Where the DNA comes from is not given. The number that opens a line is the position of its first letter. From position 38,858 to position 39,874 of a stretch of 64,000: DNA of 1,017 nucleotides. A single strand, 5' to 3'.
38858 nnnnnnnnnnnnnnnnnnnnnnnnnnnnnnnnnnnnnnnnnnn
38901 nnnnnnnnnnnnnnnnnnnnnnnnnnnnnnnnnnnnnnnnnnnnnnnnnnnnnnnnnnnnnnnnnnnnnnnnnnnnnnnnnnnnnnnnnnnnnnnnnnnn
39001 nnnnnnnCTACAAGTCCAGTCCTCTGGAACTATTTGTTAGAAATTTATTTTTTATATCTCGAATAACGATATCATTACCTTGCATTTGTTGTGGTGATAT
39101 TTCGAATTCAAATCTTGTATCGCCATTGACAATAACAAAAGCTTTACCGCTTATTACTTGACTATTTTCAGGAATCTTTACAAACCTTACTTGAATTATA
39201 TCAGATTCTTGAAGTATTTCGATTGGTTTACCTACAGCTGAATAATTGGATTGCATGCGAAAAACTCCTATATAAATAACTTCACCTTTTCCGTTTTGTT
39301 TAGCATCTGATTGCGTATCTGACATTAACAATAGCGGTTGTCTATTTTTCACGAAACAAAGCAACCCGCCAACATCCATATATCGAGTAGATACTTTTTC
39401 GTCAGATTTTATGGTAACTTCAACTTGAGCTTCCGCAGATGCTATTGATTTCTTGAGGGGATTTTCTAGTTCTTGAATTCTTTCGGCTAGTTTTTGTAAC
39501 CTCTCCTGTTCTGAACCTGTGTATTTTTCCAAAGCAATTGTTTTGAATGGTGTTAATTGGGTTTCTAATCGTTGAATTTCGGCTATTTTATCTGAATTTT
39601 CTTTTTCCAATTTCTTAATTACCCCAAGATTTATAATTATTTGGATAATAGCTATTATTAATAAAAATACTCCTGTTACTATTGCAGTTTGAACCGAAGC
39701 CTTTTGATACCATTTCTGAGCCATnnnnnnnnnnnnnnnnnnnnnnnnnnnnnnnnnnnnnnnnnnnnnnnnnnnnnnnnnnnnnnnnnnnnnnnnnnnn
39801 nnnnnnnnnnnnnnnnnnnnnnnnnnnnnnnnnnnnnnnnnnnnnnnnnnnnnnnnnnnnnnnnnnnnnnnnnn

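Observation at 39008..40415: Two adjacent membrane-anchored proteins of unknown function as the cargo of the IR-bounded cassette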

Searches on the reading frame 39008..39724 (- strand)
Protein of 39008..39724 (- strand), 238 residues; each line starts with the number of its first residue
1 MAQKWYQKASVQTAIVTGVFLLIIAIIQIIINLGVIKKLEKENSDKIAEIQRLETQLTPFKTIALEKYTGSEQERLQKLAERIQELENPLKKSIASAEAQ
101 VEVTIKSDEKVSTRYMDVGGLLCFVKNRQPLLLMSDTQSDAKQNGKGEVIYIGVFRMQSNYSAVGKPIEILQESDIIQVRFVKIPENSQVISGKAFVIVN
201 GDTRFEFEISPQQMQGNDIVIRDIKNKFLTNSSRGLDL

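Call 7: search_protein_families(library=pfam, proteins=[window:39008-39724:-], max_evalue=1)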
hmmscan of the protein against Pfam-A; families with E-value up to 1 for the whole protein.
window:39008-39724:- (238 aa): 5 families
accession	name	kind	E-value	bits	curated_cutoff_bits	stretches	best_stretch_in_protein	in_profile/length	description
PF16808.10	PKcGMP_CC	-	0.034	14.2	35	0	36-57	10-31/35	Coiled-coil N-terminus of cGMP-dependent protein kinase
PF10377.14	ATG11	-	0.058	13.9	22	0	76-130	4-59/132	Autophagy-related protein 11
PF04999.18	FtsL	-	0.11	12.9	22.9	1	20-92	21-90/97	Cell division protein FtsL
PF20556.3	DUF6768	-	0.18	11.9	27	1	4-58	64-116/123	Family of unknown function (DUF6768)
PF02970.22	TBCA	-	0.5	11.1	30.3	1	28-105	5-83/99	Tubulin binding cofactor A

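Call 8: search_protein_families(library=padloc, proteins=[window:39008-39724:-], max_evalue=1)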
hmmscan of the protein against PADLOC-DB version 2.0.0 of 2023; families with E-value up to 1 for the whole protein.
window:39008-39724:- (238 aa): 1 family
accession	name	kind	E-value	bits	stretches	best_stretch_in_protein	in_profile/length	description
PDLC00651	ZorB3|ZorB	-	0.42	8.1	1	14-55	24-64/215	MotB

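Call 9: search_protein_families(library=phrogs, proteins=[window:39008-39724:-], max_evalue=1)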
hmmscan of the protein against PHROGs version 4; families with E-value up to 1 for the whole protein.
window:39008-39724:- (238 aa): 4 families
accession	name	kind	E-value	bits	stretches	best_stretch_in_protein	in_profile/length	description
phrog_22697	-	moron, auxiliary metabolic gene and host takeover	0.00067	20.9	1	15-94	6-86/91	membrane protein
phrog_19905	-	unknown function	0.19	13.2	0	91-146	27-78/94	-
phrog_3746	-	head and packaging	0.48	10.4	1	30-116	35-123/374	terminase large subunit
phrog_1009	-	unknown function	0.7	11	0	14-89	16-98/103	-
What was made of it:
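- The N-module gives a weak PHROG hit to a phage membrane-protein family (phrog_22697, E 6.7e-4, call 9).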

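Call 10: search_protein_families(library=ncbifam, proteins=[window:39008-39724:-], max_evalue=1)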
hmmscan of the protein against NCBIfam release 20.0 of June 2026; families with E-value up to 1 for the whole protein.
window:39008-39724:- (238 aa): 5 families
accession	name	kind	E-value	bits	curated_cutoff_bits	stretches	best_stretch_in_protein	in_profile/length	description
NF052500.1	NicTportNicT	equivalog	0.0053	16.1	450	1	9-57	125-172/340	Nickel transporter NicT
NF033928.1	alph_xenorhab_A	subfamily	0.022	14.1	125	1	8-92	206-287/339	alpha-xenorhabdolysin family binary toxin subunit A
TIGR00802.1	nico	subfamily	0.028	13.9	333.05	1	8-57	74-123/281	HoxN/HupN/NixA family nickel/cobalt transporter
NF047417.1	teichoic_AuxA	equivalog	0.066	12.3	250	1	7-47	6-45/430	lipoteichoic acid stability factor AuxA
NF005798.0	PRK07639.1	equivalog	0.21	12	100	1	95-132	48-85/91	petrobactin biosynthesis protein AsbD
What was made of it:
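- Checked: No Pfam, NCBIfam, PHROG or PADLOC family passes threshold for either protein (calls 7-10).
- Neither protein has any hit in PADLOC, Pfam, NCBIfam or, above noise, PHROGs (calls 7-10).
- Tried and rejected: Pfam, NCBIfam, PHROG and PADLOC on both proteins: nothing usable (calls 7-10).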

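Call 11: find_homologous_proteins(query=window:39008-39724:-, max_evalue=0.01)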
Query window:39008-39724:- (238 aa): 127 proteins with E <= 0.01 among 524 candidates; the best 120 are listed.
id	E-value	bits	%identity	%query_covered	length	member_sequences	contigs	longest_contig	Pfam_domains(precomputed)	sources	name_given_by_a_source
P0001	2.5e-144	496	100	100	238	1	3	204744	-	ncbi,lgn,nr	ncbi:MAG: hypothetical protein NTW18_03395 [Candidatus Omnitrophica bacterium]|nr:hypothetical prote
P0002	9.5e-96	337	73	100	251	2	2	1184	-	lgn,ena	-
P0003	1.2e-90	321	69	96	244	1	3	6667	-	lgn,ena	-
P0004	3.0e-90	319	67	97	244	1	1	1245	-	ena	-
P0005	1.8e-89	317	66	100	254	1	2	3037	-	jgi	jgi:hypothetical protein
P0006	1.0e-88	314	65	98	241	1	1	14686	-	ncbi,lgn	-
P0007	1.2e-88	314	66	98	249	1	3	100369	-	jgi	-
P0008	1.4e-88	314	65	98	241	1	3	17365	-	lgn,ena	-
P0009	2.6e-88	313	77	83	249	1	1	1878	-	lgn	-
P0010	1.3e-87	311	66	98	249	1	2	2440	-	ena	-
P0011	1.6e-87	311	79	79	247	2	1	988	-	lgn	-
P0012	1.5e-86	307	64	97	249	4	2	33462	-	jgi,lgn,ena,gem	-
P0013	4.9e-86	306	65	97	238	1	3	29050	-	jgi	jgi:hypothetical protein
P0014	5.5e-86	306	65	98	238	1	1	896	-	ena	-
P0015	4.0e-85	303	72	84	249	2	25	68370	-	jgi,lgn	jgi:prefoldin subunit 5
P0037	7.8e-72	259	54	95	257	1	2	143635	-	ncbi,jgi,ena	-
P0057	3.6e-64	234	61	81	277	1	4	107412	-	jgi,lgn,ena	jgi:uncharacterized protein YoxC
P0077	4.0e-20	90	59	38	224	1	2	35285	-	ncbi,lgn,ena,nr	ncbi:MAG: hypothetical protein KAJ18_00180 [Candidatus Omnitrophica bacterium]|nr:hypothetical prote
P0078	4.3e-20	90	60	36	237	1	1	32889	-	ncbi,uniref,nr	ncbi:hypothetical protein [Desulfogranum marinum]|uniref:hypothetical protein n=1 Tax=Desulfogranum 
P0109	3.9e-12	64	46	42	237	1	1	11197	-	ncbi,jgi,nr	ncbi:MAG: hypothetical protein C4530_17110 [Desulfobacteraceae bacterium]|nr:MAG: hypothetical prote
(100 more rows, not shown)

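Call 15: find_encoding_contigs(protein=P0007, flank=8000, max_places=3)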
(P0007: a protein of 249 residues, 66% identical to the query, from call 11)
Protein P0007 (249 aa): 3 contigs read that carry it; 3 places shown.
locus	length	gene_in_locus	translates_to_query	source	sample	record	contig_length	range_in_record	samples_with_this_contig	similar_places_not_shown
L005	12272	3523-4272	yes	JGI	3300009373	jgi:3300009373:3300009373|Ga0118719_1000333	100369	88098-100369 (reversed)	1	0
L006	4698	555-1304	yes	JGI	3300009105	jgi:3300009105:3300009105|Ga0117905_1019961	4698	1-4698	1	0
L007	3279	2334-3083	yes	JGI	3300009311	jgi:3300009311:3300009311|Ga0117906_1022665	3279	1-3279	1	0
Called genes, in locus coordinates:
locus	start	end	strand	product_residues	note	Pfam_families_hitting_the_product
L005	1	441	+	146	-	?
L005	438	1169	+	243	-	PF02775:TPP_enzyme_C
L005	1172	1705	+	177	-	PF01558:POR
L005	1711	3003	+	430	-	PF00749:tRNA-synt_1c, PF19269:Anticodon_2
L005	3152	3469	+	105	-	PF01541:GIY-YIG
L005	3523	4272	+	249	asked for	-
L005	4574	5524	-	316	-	PF00072:Response_reg, PF00990:GGDEF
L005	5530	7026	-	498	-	PF00512:HisKA, PF02518:HATPase_c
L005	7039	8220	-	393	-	PF08495:FIST, PF10442:FIST_C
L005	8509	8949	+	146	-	-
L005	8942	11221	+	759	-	PF13431:TPR_17 (faint), PF13181:TPR_8 (faint), PF13424:TPR_12 (faint), PF21033:RMD1-3 (weak), PF13414:TPR_11 (weak), PF13432:TPR_16 (weak), PF14559:TPR_19 (weak), PF13414:TPR_11 (weak), +4 more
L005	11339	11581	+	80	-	-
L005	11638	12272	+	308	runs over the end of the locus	PF13616:Rotamase_3, PF13145:Rotamase_2, PF00639:Rotamase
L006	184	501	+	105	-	PF01541:GIY-YIG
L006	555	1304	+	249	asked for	-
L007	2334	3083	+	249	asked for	-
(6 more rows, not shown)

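Call 25: find_encoding_contigs(protein=P0015, flank=8000, max_places=8)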
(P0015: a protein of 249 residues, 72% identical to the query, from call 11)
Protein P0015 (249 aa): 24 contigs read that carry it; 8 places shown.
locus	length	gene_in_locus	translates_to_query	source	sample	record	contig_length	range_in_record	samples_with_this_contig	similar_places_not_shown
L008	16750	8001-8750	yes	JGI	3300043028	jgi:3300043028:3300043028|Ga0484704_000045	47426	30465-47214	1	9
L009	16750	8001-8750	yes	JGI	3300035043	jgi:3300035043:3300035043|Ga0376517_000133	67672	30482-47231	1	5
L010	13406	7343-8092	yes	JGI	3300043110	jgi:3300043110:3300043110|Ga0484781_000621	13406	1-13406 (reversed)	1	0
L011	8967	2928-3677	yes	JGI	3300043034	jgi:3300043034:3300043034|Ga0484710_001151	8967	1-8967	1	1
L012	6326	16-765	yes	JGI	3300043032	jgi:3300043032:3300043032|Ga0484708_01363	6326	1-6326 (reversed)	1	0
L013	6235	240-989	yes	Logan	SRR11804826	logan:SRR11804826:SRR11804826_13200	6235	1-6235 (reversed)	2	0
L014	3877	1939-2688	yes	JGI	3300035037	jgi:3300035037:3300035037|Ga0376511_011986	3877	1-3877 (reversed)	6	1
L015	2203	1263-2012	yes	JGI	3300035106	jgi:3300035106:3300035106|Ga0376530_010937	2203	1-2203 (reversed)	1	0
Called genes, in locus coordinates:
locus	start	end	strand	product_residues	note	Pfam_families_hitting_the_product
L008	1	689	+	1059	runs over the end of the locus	PF04313:HSDR_N, PF04851:ResIII, PF18766:SWI2_SNF2, PF22679:T1R_D3-like, PF11867:T1RH-like_C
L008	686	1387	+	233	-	PF01863:YgjP-like, PF08325:WLM (weak)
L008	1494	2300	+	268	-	-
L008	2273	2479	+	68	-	-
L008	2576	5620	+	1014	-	PF01966:HD (faint), PF24391:HD-CE, PF25199:nSTAND_NTPase5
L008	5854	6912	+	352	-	PF13091:PLDc_2, PF00614:PLDc (weak), PF13730:HTH_36 (faint), PF13545:HTH_Crp_2 (faint)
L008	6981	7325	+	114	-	-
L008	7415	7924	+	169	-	-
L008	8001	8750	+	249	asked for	-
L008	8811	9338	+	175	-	-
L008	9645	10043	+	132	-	PF04186:FxsA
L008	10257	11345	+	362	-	-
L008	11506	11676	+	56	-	-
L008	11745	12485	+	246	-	-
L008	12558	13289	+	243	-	-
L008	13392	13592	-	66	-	-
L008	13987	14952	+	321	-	PF01699:Na_Ca_ex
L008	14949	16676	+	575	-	PF05496:RuvB_N, PF13177:DNA_pol3_delta2, PF13401:AAA_22 (weak), PF00004:AAA, PF07728:AAA_5 (faint), PF22608:DNAX_ATPase_lid, PF12169:DNA_pol3_gamma3, PF20964:DnaX_C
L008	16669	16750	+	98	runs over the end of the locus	?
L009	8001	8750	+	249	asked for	-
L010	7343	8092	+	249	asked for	-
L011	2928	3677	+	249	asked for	-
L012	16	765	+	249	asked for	-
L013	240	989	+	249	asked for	-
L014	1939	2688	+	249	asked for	-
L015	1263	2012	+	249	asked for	-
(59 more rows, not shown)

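Call 27: find_encoding_contigs(protein=P0037, flank=8000, max_places=3)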
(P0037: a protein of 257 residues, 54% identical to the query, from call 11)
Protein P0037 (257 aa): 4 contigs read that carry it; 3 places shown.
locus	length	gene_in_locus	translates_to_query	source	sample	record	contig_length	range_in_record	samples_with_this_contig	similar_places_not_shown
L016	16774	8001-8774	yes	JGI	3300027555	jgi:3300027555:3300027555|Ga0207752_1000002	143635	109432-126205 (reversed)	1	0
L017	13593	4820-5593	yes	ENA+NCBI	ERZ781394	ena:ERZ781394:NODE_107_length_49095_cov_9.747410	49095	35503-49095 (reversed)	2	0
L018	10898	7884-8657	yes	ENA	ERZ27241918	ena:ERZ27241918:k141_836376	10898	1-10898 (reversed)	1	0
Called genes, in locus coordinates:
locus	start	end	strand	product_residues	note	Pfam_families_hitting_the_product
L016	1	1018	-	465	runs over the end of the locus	PF00682:HMGL-like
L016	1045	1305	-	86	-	PF00550:PP-binding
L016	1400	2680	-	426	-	PF13562:NTP_transf_4, PF00132:Hexapep (faint)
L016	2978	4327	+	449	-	PF01408:GFO_IDH_MocA, PF22725:GFO_IDH_MocA_C3, PF02894:GFO_IDH_MocA_C, PF19051:GFO_IDH_MocA_C2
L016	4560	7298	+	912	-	PF03065:Glyco_hydro_57, PF08323:Glyco_transf_5, PF13439:Glyco_transf_4 (weak), PF13579:Glyco_trans_4_4 (weak)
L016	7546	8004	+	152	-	PF13310:Virulence_RhuM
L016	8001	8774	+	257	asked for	-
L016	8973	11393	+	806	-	PF07944:Beta-AFase-like_GH127_cat, PF20736:Glyco_hydro127M, PF20737:Glyco_hydro127C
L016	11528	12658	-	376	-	PF07676:PD40 (weak)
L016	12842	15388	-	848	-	PF00069:Pkinase, PF01636:APH (faint), PF07714:PK_Tyr_Ser-Thr, PF03109:ABC1 (weak), PF07676:PD40 (weak)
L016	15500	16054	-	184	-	PF07638:Sigma70_ECF, PF08281:Sigma70_r4_2, PF04545:Sigma70_r4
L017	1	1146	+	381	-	?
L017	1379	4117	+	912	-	PF03065:Glyco_hydro_57, PF08323:Glyco_transf_5, PF13439:Glyco_transf_4 (weak), PF13579:Glyco_trans_4_4 (weak)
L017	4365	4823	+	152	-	PF13310:Virulence_RhuM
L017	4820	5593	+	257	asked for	-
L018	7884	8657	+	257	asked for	-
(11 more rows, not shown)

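Call 29: find_encoding_contigs(protein=P0057, flank=8000, max_places=3)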
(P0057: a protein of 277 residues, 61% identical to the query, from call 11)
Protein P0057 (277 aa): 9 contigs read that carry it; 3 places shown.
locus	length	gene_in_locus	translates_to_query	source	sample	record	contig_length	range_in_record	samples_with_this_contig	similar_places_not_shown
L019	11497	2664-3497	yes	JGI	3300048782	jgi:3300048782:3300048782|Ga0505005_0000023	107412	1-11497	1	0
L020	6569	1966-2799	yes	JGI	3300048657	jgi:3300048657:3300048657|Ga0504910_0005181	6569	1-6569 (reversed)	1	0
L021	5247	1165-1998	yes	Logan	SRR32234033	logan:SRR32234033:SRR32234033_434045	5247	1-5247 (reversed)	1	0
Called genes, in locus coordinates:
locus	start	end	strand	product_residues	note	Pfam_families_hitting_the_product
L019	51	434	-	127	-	PF13366:PDDEXK_3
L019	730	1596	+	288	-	PF01909:NTP_transf_2 (faint), PF05168:HEPN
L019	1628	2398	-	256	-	-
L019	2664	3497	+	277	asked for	-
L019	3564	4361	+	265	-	PF13643:DUF4145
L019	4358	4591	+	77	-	-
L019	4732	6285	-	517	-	PF00144:Beta-lactamase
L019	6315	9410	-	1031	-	PF01011:PQQ (faint), PF07774:EMC1_C (faint), PF25293:Beta-prop_EMC1_N (faint), PF13360:PQQ_2, PF13570:Beta-prop_ACSF4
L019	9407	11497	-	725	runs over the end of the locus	PF03781:FGE-sulfatase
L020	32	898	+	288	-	PF01909:NTP_transf_2 (faint), PF05168:HEPN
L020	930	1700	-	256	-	-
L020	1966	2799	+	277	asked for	-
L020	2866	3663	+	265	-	PF13643:DUF4145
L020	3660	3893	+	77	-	-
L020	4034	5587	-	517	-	PF00144:Beta-lactamase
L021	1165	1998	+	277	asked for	-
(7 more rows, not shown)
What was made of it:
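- ORF238 homologues lie next to HsdR, an nSTAND NTPase and PLD (call 25), next to HEPN, PDDEXK_3 and DUF4145 (call 29), and next to RhuM (call 27).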

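Call 30: find_related_loci(query=A2, collection=genome_contigs, flank=8000)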
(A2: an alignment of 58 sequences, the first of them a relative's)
Query A2 (238 aa) in genome_contigs; peptide patterns used: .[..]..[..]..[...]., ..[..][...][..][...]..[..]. (x = any residue, [..] = any of these).
121 stretches matched a pattern; 23 encode a relative of the query (tblastn E <= 1e-3); 23 distinct loci.
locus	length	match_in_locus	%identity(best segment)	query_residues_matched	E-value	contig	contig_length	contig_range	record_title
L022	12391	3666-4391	65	3-233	2e-98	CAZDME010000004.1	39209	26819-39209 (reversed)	MAG TPA_asm: uncultured bacterium isolate binchicken_co334_202 genome assembly, contig: NODE_1609_length_39209_cov_6.183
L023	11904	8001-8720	65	1-233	1e-97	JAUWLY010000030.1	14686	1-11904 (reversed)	MAG: Candidatus Stahlbacteria bacterium isolate CSMAG_2384 CSMAG_2384_k141_559022_length_14686_cov_9.0000, whole genome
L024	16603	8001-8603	71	36-236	5e-94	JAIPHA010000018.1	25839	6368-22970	MAG: Candidatus Omnitrophota bacterium isolate Tobar13.5m-G63 Tobar13-5m-20mill-C457, whole genome shotgun sequence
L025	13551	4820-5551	54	1-226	2e-82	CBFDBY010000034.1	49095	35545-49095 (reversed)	MAG TPA_asm: uncultured Phycisphaerae bacterium isolate SRR6194934_binner12_Refined_67 genome assembly, contig: ERZ78139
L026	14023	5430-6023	56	36-228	3e-65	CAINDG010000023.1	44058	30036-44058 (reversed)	MAG: uncultured planctomycete isolate A14_bin-1425 genome assembly, contig: bin-1425:23/54, whole genome shotgun sequenc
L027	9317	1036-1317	59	1-90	2e-27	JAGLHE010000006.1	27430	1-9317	MAG: Candidatus Omnitrophota bacterium isolate RS_10_7 ROV157_10.bin.7.fa_6, whole genome shotgun sequence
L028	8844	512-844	49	1-104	3e-23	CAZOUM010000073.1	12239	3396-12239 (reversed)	MAG TPA_asm: uncultured Pirellulales bacterium isolate SRP068000_co1_482 genome assembly, contig: NODE_9154_length_12239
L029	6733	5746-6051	48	1-91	4e-23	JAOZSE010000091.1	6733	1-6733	MAG: Pontiellaceae bacterium isolate GMC6.metabat2.114 GMC6_15761_length_6733_cov_12.491315, whole genome shotgun sequen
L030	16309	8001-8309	51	1-92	2e-22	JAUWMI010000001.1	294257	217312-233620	MAG: Candidatus Sumerlaeota bacterium isolate CSMAG_2394 CSMAG_2394_k141_1432821_length_294257_cov_9.9987, whole genome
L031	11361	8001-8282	51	3-88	2e-21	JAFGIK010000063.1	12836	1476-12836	MAG: Candidatus Dojkabacteria bacterium isolate Zod_Metabat.200 k87_7798251, whole genome shotgun sequence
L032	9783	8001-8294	50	1-87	4e-21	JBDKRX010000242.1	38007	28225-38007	MAG: Phycisphaerales bacterium isolate 5_bin.222_R1 c_000000236965, whole genome shotgun sequence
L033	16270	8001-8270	51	3-88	2e-20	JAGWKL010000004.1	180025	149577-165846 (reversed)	MAG: Candidatus Omnitrophota bacterium isolate REEB160 contig-150_40, whole genome shotgun sequence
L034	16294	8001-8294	47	1-94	2e-20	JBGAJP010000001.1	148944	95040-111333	MAG: Pontiellaceae bacterium isolate MAG_AAO_H125.17 AAOH125-17_opera_contig_485, whole genome shotgun sequence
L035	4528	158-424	52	3-87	7e-20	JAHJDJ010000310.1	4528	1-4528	MAG: bacterium isolate Modern_marine.mb.49 Modern_marine.mb.49_k141_2165813, whole genome shotgun sequence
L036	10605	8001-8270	50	1-86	2e-19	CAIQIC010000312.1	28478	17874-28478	MAG: uncultured Lentisphaerae bacterium isolate AlinenSedimentsCore2_bin-2051 genome assembly, contig: bin-2051:312/573,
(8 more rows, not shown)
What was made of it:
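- N-module members occur in about a dozen phyla (calls 11, 30). The family is spread over many unrelated phyla at high identity (call 30).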

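Call 31: predict_structure(alignment_id=A2)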
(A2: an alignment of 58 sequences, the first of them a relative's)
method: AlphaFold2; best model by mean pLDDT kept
length: 238 residues; sequences in the alignment: 58
mean_pLDDT: 78.6   pTM: 0.62
mean pLDDT of the five models: 78.6, 77.8, 76.9, 76.2, 75.6
residues with pLDDT >= 90: 108; 70-90: 66; 50-70: 27; < 50: 37
segments of 3 or more residues with pLDDT < 50: 1-22, 24-26, 231-238
pLDDT, mean of each block of 10 residues (from residue 1): 39 45 48 52 67 72 79 77 77 93 93 91 93 94 92 91 84 94 95 96 93 97 79 36
secondary structure, 60 per line:
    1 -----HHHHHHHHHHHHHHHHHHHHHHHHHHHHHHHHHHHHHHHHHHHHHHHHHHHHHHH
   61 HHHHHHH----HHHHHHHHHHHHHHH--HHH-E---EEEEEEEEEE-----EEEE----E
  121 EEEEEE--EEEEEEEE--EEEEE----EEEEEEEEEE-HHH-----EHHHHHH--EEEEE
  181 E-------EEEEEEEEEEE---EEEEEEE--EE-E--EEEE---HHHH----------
elements in order: H6-67 H72-86 E97-106 E112-115 E120-126 E129-136 E139-143 E148-157 H168-173 E176-181 E189-199 E203-209 E218-221 H225-228
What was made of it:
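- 39449..39724 (-): ORF238 N-module (residues 1-92): TM helix plus coiled-coil stalk with the near-invariant motif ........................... AF2 helices cover 6-67 and 72-86 (call 31).
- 39008..39448 (-): ORF238 C-domain (residues 93-238, plus stop): beta-sandwich with PLAT/LH2-like fold. pLDDT above 90 (call 31).
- Checked: The AF2 model of ORF238 shows a helix over residues 6-67 and another over 72-86, followed by a 10-strand beta domain with pLDDT above 90 (call 31).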
